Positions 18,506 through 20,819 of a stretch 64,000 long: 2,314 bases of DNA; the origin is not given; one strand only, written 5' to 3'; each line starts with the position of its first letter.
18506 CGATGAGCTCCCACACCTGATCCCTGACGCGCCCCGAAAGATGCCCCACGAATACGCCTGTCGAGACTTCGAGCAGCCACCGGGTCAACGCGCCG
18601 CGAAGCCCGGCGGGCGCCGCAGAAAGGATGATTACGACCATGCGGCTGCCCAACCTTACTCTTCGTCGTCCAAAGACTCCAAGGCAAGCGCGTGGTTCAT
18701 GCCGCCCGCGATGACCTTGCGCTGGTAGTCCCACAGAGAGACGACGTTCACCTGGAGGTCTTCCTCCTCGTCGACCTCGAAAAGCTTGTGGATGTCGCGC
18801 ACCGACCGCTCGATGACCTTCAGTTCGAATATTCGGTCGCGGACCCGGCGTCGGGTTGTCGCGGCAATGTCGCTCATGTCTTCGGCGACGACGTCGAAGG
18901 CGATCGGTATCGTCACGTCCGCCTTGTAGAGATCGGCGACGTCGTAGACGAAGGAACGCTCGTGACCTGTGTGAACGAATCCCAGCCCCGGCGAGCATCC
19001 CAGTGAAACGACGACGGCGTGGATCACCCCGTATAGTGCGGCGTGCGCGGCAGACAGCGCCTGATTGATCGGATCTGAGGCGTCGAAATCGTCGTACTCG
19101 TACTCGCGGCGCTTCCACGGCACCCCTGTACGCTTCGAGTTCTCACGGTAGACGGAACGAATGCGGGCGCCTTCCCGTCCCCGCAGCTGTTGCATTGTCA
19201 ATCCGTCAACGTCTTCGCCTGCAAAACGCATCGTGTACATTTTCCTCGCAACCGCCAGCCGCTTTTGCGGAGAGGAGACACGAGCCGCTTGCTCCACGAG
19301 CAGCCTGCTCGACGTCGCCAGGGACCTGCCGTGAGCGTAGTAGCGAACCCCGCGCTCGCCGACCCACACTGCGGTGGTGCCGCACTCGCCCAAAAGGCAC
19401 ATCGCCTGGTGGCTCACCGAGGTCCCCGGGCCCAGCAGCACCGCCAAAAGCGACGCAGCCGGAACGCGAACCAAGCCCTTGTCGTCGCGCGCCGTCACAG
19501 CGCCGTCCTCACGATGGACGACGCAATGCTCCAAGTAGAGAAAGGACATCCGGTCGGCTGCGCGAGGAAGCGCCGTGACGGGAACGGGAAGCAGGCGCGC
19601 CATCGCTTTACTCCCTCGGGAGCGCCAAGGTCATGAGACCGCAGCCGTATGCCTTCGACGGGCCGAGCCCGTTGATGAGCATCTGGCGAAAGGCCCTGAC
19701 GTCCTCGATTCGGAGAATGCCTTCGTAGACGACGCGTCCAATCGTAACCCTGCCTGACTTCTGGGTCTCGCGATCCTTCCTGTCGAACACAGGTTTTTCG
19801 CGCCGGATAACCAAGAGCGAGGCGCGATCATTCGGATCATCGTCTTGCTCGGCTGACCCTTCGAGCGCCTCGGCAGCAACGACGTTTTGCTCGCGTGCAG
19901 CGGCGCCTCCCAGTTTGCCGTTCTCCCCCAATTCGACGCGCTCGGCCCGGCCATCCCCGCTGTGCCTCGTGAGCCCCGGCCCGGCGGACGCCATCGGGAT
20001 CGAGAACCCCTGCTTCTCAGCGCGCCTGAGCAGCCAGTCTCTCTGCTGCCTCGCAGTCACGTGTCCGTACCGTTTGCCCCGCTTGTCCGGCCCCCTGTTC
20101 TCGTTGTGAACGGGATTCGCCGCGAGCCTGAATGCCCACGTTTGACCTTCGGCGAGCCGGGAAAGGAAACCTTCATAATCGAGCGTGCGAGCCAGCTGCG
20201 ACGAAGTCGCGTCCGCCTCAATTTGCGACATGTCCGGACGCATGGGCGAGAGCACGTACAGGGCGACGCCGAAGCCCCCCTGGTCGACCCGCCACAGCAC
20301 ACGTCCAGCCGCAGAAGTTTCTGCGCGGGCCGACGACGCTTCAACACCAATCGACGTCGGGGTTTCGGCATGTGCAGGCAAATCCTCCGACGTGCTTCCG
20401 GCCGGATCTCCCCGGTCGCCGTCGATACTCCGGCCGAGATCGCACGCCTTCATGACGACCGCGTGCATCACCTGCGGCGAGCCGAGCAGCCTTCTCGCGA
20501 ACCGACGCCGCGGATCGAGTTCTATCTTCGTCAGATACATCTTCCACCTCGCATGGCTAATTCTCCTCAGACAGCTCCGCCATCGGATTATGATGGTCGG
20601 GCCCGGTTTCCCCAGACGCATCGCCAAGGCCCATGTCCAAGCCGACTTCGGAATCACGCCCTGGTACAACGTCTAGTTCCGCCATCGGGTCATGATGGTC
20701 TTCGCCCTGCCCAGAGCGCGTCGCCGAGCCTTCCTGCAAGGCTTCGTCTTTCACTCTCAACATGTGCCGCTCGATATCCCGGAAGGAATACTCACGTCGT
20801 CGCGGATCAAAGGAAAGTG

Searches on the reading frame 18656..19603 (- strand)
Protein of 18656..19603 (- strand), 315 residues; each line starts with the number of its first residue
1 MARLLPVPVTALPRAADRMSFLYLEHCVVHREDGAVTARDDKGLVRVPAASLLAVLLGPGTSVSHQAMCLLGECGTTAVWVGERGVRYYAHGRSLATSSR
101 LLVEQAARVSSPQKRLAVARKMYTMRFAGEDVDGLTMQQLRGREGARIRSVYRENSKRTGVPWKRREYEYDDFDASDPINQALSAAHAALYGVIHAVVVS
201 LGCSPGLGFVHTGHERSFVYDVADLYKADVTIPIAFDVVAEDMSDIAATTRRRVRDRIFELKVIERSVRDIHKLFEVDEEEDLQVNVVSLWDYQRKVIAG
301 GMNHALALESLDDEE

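Call 90: search_protein_families(library=pfam, proteins=[window:18656-19603:-], max_evalue=0.001)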
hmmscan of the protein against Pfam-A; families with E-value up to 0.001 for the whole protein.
window:18656-19603:- (315 aa): 1 family
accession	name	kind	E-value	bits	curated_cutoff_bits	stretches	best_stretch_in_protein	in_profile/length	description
PF01867.21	Cas_Cas1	-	1.7e-13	50.8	22.3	2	25-125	6-107/283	CRISPR associated protein Cas1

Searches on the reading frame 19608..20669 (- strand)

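Call 90: search_protein_families(library=pfam, proteins=[window:19608-20669:-], max_evalue=0.001)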
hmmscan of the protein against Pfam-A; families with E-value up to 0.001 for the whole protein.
window:19608-20669:- (353 aa): 1 family
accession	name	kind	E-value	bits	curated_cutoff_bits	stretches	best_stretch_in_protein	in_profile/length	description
PF08798.16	CRISPR_assoc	-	6.8e-57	193.7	25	1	44-349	1-222/223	CRISPR associated protein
